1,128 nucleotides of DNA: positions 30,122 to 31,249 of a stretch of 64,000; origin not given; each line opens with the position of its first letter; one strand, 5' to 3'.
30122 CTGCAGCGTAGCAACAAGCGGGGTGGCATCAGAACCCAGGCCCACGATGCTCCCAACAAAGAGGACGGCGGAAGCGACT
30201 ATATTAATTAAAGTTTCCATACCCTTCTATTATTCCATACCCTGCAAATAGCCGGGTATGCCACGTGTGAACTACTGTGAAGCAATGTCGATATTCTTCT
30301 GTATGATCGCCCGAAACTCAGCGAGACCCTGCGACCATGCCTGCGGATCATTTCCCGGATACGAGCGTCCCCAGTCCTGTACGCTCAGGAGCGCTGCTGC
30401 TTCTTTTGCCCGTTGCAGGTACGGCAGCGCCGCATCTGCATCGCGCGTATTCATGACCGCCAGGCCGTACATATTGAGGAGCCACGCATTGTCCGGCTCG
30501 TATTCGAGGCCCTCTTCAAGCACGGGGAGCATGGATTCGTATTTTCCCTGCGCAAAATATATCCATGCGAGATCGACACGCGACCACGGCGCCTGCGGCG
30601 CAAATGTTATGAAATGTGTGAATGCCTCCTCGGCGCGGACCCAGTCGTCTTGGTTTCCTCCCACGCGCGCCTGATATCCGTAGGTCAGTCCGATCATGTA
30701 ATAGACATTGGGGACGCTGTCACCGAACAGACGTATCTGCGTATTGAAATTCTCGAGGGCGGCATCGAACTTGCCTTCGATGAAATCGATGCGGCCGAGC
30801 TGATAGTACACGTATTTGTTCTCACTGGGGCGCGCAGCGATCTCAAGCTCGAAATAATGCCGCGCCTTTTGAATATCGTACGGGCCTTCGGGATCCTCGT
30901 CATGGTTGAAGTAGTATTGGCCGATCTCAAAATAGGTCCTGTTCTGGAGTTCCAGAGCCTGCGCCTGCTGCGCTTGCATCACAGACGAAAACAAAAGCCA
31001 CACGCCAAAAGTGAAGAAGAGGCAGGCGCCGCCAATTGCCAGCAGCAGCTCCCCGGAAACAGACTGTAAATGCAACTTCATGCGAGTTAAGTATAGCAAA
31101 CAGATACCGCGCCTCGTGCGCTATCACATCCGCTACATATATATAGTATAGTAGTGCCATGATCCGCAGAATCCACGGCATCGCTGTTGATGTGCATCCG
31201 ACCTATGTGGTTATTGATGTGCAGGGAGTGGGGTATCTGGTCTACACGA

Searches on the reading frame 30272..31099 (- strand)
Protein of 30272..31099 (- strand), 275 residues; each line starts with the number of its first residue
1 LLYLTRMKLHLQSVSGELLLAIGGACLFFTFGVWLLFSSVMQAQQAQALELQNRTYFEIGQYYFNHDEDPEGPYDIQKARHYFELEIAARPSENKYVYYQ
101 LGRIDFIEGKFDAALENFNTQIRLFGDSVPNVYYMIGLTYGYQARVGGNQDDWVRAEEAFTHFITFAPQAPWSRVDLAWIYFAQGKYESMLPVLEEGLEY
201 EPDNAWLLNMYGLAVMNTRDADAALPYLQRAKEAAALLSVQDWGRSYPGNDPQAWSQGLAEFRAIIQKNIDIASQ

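Call 11: search_protein_families(library=pfam, proteins=[window:30272-31099:-], max_evalue=0.1)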
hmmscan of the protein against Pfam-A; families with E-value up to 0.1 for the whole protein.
window:30272-31099:- (275 aa): 14 families
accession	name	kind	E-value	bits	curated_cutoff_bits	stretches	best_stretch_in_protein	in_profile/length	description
PF14559.12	TPR_19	-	4.5e-09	36.9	25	2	192-235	12-55/68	Tetratricopeptide repeat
PF13181.12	TPR_8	-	3.8e-08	33.3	25.7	1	176-204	6-34/34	Tetratricopeptide repeat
PF13431.12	TPR_17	-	9.2e-08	32.2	24.4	0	160-188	2-30/34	Tetratricopeptide repeat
PF13428.12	TPR_14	-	2.1e-07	31.4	23.5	1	172-212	2-42/44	Tetratricopeptide repeat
PF13432.12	TPR_16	-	1e-06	29.5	32.7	1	176-235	2-61/65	Tetratricopeptide repeat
PF13414.12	TPR_11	-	1.5e-06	28.3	26.8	1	180-215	3-38/42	TPR repeat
PF13424.12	TPR_12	-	3.2e-06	27.7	30.1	0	98-143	6-58/77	Tetratricopeptide repeat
PF07719.23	TPR_2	-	5e-06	26.7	27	0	97-119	3-25/34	Tetratricopeptide repeat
PF13371.12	TPR_9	-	0.00099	19.5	35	0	149-204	7-62/73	Tetratricopeptide repeat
PF00515.34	TPR_1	-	0.0097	16.1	27.8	0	97-119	3-25/34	Tetratricopeptide repeat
PF13429.12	TPR_15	-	0.024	14.5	26.2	1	153-233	162-242/280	Tetratricopeptide repeat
PF23914.1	TPR_CcmH_CycH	-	0.061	13.6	42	0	145-232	58-148/158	Cytochrome c-type biogenesis protein H TPR domain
PF13176.12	TPR_7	-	0.083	13.5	27.9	0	177-203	5-33/36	Tetratricopeptide repeat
PF13374.12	TPR_10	-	0.087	13.3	27.5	0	173-198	4-29/42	Tetratricopeptide repeat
